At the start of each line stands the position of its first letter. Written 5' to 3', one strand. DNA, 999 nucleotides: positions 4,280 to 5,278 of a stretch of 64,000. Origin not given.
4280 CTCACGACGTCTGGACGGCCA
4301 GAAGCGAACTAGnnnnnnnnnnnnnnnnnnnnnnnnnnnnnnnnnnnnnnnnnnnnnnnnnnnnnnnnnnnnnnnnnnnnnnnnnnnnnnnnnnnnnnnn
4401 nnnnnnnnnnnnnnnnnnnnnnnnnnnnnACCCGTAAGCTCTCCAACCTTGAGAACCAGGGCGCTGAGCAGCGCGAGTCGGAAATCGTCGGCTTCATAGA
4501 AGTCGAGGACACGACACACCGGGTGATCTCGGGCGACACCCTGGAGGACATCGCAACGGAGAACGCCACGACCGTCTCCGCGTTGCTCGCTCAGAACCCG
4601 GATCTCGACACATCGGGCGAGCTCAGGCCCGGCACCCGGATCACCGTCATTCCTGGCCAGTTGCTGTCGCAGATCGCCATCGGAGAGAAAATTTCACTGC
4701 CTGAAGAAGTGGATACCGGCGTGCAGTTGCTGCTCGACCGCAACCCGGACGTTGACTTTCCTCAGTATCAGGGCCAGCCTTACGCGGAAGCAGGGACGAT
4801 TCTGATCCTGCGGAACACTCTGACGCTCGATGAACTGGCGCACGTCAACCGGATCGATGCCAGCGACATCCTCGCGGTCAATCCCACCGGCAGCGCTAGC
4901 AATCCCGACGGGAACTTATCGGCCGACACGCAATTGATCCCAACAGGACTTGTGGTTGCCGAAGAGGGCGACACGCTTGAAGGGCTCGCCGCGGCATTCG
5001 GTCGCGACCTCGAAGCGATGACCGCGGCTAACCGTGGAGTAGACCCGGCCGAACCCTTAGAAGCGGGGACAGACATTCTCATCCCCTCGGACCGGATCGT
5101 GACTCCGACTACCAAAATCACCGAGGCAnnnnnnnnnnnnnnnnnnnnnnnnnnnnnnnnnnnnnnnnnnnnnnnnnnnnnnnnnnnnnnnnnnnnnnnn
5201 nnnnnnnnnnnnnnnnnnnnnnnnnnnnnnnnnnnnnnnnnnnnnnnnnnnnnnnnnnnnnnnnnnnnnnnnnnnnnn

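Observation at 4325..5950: DppB-type ABC permease carrying a ~230-aa periplasmic insertion with LysM-like repeats (two paralogous copies)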

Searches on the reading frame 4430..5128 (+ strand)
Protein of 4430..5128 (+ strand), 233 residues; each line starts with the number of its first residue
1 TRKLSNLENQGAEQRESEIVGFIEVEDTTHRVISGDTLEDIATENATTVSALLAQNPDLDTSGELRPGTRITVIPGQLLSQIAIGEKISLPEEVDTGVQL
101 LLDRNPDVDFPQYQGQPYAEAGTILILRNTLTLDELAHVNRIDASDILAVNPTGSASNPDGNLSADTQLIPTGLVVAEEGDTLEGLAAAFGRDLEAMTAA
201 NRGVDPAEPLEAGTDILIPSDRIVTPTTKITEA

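Call 39: predict_structure(alignment_id=A2)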
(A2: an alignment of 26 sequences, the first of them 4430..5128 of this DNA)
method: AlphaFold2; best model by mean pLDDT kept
length: 233 residues; sequences in the alignment: 26
mean_pLDDT: 87.3   pTM: 0.76
mean pLDDT of the five models: 87.3, 86.7, 86.6, 85.6, 85.3
residues with pLDDT >= 90: 149; 70-90: 62; 50-70: 8; < 50: 14
segments of 3 or more residues with pLDDT < 50: 2-11, 230-233
pLDDT, mean of each block of 10 residues (from residue 1): 44 69 94 89 89 89 84 95 94 95 95 94 93 92 90 89 92 93 94 91 92 93 74 38
secondary structure, 60 per line:
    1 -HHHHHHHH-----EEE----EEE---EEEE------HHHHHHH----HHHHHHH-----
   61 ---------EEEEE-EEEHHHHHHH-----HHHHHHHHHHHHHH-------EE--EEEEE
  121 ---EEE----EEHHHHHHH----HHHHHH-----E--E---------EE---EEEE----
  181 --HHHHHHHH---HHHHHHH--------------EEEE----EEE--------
elements in order: H2-9 E15-17 E22-24 E28-31 H38-44 H49-55 E70-74 E76-78 H79-85 H91-104 E116-120 E124-126 H133-139 H144-149 E173-176 H183-190 H194-200 E215-218 E223-225
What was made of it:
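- Confident compact model: pLDDT 87.3, pTM 0.76 (call 39). The fold is confidently predicted (call 39).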

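Call 42: fold_search(model_id=the predicted structure, library=pdb)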
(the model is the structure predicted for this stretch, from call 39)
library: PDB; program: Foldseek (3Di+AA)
matches with E <= 10: 174; with E <= 0.001: 16
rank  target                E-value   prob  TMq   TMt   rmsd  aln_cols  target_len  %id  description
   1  4b8v_A                1.6e-05  1.00  0.20  0.24  16.5       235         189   15  Cladosporium fulvum LysM effector Ecp6 in complex with a beta-1,4- linked N-acetyl-D-glucosamine tetramer (released 2013-07-17)
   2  9gxz                  1.3e-04  0.98  0.21  0.22  18.9       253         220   13  Structure of the Medicago truncatula LYR4 ectodomain (released 2025-07-16)
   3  4uz2_D                1.4e-04  1.00  0.19  0.44  13.8       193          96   18  Crystal structure of the N-terminal LysM domains from the putative NlpC/P60 D,L endopeptidase from T. thermophilus (released 2015-01-14)
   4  9h39_A                2.9e-04  0.98  0.21  0.23  17.4       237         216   17  Crystal structure of Lotus japonicus CHIP13 extracellular domain in complex with a nanobody (released 2025-07-16)
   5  4uz2_B                4.2e-04  1.00  0.20  0.43  11.5       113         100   26  Crystal structure of the N-terminal LysM domains from the putative NlpC/P60 D,L endopeptidase from T. thermophilus (released 2015-01-14)
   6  6sg9_CJ               4.5e-04  0.87  0.18  0.07  18.7       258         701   16  Head domain of the mt-SSU assemblosome from Trypanosoma brucei (released 2019-09-18)
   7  4uz2_C                5.1e-04  1.00  0.18  0.42  12.6       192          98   17  Crystal structure of the N-terminal LysM domains from the putative NlpC/P60 D,L endopeptidase from T. thermophilus (released 2015-01-14)
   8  7au7_A                5.1e-04  0.96  0.20  0.23  18.1       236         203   11  Crystal structure of Nod Factor Perception ectodomain (released 2021-11-10)
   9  9h3a_A                6.5e-04  0.95  0.21  0.21  17.9       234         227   15  Crystal structure of Lotus japonicus CHIP13 extracellular domain in complex with chitooctaose (released 2025-07-16)
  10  4uz2_A                6.9e-04  1.00  0.19  0.42  11.5       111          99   26  Crystal structure of the N-terminal LysM domains from the putative NlpC/P60 D,L endopeptidase from T. thermophilus (released 2015-01-14)
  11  9hny_CJ               6.9e-04  0.85  0.18  0.07  18.4       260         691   14  Mitoribosomal small subunit in complex with Mettl15 and Mettl17 (released 2025-03-26)
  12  4eby_A                8.4e-04  0.96  0.19  0.22  17.9       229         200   11  Crystal structure of the ectodomain of a receptor like kinase (released 2012-06-27)
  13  9qrs_A                8.4e-04  0.92  0.20  0.23  18.2       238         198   14  Crystal structure of CERK6 extracellular domain (released 2025-07-16)
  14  5ls2_B                8.9e-04  0.96  0.22  0.26  17.4       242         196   12  Receptor mediated chitin perception in legumes is functionally seperable from Nod factor perception (released 2017-08-23)
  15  9q84_A                8.9e-04  0.95  0.20  0.21  17.2       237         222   15  Crystal structure of Lotus japonicus CHIP13 extracellular domain in complex with chitooctaose (released 2025-07-16)
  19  4uz3_B                1.2e-03  1.00  0.18  0.43   9.8       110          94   26  Crystal structure of the N-terminal LysM domains from the putative NlpC/P60 D,L endopeptidase from T. thermophilus bou (released 2015-01-14)
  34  4xcm_B                7.6e-03  0.99  0.19  0.20  11.2       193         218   18  Crystal structure of the putative NlpC/P60 D,L endopeptidase from T. thermophilus (released 2015-01-14)
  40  4uz3_C                2.0e-02  1.00  0.18  0.85   1.4        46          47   37  Crystal structure of the N-terminal LysM domains from the putative NlpC/P60 D,L endopeptidase from T. thermophilus bou (released 2015-01-14)
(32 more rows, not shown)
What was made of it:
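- On LysM domain (Pfam PF01476 / CBM50): Foldseek matches single LysM structures at rmsd 1.2-1.6 A over 46-48 columns (call 42).
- Single-domain Foldseek matches to solved LysM domains at rmsd 1.2-1.6 A over 46-48 columns, and top multi-domain hits Ecp6, LysM receptor ectodomains and the T. thermophilus P60 LysM pair (call 42).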

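Call 81: search_solved_structures(query=window:4430-5128:+, max_evalue=1, show_alignments=2)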
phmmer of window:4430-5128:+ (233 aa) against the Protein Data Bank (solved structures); distinct sequences matched with E-value up to 1: 10.
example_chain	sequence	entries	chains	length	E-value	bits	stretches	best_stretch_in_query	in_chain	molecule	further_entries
4b8v_A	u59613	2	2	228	4.2e-05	26.5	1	129-219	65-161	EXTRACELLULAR PROTEIN 6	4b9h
4uz2_A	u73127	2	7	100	0.0042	19.9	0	26-57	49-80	CELL WALL-BINDING ENDOPEPTIDASE-RELATED PROTEIN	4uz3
4xcm_A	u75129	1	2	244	0.068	16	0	26-57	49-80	Cell wall-binding endopeptidase-related protein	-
8i2e_B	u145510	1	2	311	0.13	15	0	26-56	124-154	Probable peptidoglycan endopeptidase LytE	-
9tyw_A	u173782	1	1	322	0.31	13.8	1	175-226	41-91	L,D-TPase catalytic domain-containing protein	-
1e0g_A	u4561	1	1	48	0.6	12.9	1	28-73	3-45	Membrane-bound lytic murein transglycosylase D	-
2mtz_A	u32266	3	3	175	0.64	12.8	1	29-76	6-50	Putative L,D-transpeptidase YkuD | L, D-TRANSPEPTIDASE YKUD | PUTATIVE L, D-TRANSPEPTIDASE YKUD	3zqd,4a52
4a1i_A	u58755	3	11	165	0.67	12.7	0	29-76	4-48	PUTATIVE L, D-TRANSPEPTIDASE YKUD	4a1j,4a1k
1y7m_A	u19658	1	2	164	0.7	12.7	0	29-76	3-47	hypothetical protein BSU14040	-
7r1l_A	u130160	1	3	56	0.71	12.6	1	32-73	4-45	Spore coat assembly protein SafA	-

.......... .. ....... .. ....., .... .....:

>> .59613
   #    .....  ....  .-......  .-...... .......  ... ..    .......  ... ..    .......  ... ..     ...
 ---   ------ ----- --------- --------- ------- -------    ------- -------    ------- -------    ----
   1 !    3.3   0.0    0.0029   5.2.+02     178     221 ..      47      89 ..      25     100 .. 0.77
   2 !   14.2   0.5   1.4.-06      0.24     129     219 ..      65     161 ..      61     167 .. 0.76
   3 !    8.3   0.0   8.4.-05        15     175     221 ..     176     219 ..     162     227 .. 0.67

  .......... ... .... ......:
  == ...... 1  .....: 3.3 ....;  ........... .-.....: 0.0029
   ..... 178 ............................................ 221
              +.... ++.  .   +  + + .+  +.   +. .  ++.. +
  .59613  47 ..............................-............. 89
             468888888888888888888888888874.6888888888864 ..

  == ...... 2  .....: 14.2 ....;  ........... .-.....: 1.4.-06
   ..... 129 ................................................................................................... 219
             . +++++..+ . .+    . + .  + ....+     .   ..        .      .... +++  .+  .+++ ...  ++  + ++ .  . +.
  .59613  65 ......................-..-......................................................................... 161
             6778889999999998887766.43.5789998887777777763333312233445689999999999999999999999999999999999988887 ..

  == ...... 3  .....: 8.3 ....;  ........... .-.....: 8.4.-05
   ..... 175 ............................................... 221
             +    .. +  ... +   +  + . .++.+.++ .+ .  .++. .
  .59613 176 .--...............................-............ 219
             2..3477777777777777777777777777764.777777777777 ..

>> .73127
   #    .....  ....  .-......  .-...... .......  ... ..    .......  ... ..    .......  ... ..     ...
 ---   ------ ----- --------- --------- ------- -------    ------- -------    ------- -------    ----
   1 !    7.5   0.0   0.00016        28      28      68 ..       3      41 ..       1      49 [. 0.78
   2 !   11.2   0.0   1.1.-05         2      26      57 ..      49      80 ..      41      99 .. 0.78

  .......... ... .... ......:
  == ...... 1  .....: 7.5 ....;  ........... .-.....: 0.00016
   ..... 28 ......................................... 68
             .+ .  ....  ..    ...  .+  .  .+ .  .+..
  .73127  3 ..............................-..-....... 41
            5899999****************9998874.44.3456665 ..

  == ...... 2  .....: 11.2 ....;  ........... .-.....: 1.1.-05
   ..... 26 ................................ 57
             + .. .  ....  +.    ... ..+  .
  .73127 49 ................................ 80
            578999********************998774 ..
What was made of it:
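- Closest known: Multi-LysM glycan receptors: Ecp6. Same: These are the best Foldseek matches (E=1.6e-5 to 1e-3, call 42) and the best sequence match (Ecp6, E=4e-5, call 81).
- The closest solved sequence is the chitin-binding Ecp6 (E=4e-5, call 81).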

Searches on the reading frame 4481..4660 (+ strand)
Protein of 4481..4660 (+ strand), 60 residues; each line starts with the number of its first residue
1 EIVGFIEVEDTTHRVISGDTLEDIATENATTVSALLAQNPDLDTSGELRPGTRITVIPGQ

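Call 16: search_protein_families(library=pfam, proteins=[window:4481-4660:+], max_evalue=10)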
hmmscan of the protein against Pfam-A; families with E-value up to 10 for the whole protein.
seq(60 aa): 2 families
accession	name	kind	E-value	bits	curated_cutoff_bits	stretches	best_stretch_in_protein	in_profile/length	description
PF01476.26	LysM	-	3.9e-10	40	20.9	1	13-56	1-42/43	LysM domain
PF23472.1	LysM2_CERK1_LYK3_4_5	-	0.00021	21.6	27.4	1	10-56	5-53/56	LYK3/4/5 LysM2 domain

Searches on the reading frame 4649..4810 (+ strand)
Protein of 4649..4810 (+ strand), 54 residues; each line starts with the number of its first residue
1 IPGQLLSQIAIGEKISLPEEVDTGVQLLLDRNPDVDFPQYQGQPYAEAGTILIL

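Call 76: search_solved_structures(query=A4, max_evalue=10)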
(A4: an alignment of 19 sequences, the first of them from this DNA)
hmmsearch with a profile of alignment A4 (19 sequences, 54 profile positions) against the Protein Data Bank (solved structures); distinct sequences matched with E-value up to 10: 9.
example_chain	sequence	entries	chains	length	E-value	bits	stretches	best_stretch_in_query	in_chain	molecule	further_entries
5ls2_A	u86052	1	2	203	0.23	14.6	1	25-48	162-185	LysM type receptor kinase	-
9h6v_A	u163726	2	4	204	0.24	14.6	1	25-48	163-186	LysM type receptor kinase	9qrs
9h3b_A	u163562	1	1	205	0.24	14.6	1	25-48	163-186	LysM type receptor kinase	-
5tv5_A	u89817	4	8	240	0.44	13.7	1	8-39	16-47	6-carboxyhexanoate--CoA ligase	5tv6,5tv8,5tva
3ble_A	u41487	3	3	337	0.82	12.8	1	18-39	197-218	Citramalate synthase from Leptospira interrogans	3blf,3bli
7ry6_A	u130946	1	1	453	1.1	12.5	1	2-31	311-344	HMWP2 nonribosomal peptide synthetase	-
9h24_A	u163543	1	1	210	1.2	12.3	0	25-47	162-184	LysM receptor kinase K1B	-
5dx9_A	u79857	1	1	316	1.6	11.9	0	25-42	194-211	trehalose-6-phosphate phosphatase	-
4eby_A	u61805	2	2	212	2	11.6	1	25-47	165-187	Chitin elicitor receptor kinase 1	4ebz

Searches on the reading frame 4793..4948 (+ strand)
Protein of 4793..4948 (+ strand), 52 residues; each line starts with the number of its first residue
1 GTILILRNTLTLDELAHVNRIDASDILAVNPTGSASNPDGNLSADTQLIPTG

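Call 75: search_solved_structures(query=A3, max_evalue=10)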
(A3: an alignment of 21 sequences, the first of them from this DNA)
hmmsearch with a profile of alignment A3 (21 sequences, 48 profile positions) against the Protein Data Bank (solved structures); distinct sequences matched with E-value up to 10: 16.
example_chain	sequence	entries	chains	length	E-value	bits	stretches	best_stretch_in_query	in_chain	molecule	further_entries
3ddj_A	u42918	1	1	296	0.5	13.5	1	7-24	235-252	CBS domain-containing protein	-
8u4v_B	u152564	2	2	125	0.59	13.2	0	14-33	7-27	Heat-labile enterotoxin B chain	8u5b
2quo_A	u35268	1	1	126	0.68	13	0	16-33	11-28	Heat-labile enterotoxin B chain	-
9bei_B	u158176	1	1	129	0.71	13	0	16-33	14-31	Heat-labile enterotoxin B chain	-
6ov2_B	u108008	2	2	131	0.77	12.9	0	16-33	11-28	Heat-labile enterotoxin B chain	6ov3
4wky_A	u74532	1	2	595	0.79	12.8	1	22-45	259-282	Beta-ketoacyl synthase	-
7kp4_B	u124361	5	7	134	0.8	12.8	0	16-33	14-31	Heat-labile enterotoxin B chain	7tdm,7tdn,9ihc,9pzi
5b2g_B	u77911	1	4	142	0.82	12.8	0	16-33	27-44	Heat-labile enterotoxin B chain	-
8u5d_A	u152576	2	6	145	1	12.5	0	16-33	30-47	Heat-labile enterotoxin B chain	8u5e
9j7x_A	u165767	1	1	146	1.1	12.4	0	16-33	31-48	Heat-labile enterotoxin B chain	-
9cmh_B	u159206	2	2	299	1.3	12.2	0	16-33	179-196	Heat-labile enterotoxin B chain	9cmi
3x29_B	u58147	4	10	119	1.3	12.1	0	16-33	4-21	Heat-labile enterotoxin B chain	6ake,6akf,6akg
3zix_A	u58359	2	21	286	1.3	12.1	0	16-33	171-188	HEAT-LABILE ENTEROTOXIN B CHAIN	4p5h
3ziw_A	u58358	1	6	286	1.3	12.1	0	16-33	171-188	HEAT-LABILE ENTEROTOXIN B CHAIN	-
2xh6_A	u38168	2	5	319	1.6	11.9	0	16-33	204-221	HEAT-LABILE ENTEROTOXIN B CHAIN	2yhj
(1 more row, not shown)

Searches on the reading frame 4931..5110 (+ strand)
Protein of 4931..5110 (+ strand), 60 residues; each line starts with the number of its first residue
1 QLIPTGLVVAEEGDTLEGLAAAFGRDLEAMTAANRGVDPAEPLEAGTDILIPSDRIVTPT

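Call 16: search_protein_families(library=pfam, proteins=[window:4931-5110:+], max_evalue=10)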
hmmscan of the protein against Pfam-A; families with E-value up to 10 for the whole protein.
seq(60 aa): 4 families
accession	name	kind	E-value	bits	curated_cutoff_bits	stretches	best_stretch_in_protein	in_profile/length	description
PF01476.26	LysM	-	1.4e-06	28.6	20.9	1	12-52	5-43/43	LysM domain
PF23446.1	LysM1_NFP_LYK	-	0.021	16.1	36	1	15-52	17-54/60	NFP/LYK LysM1 domain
PF23473.1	LysM3_LYK4_5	-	0.058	13.9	29.3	1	11-35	8-32/48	LYK4/5 LysM3 domain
PF05489.18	Phage_tail_X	-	0.063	13.3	22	1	8-53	3-53/60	Phage Tail Protein X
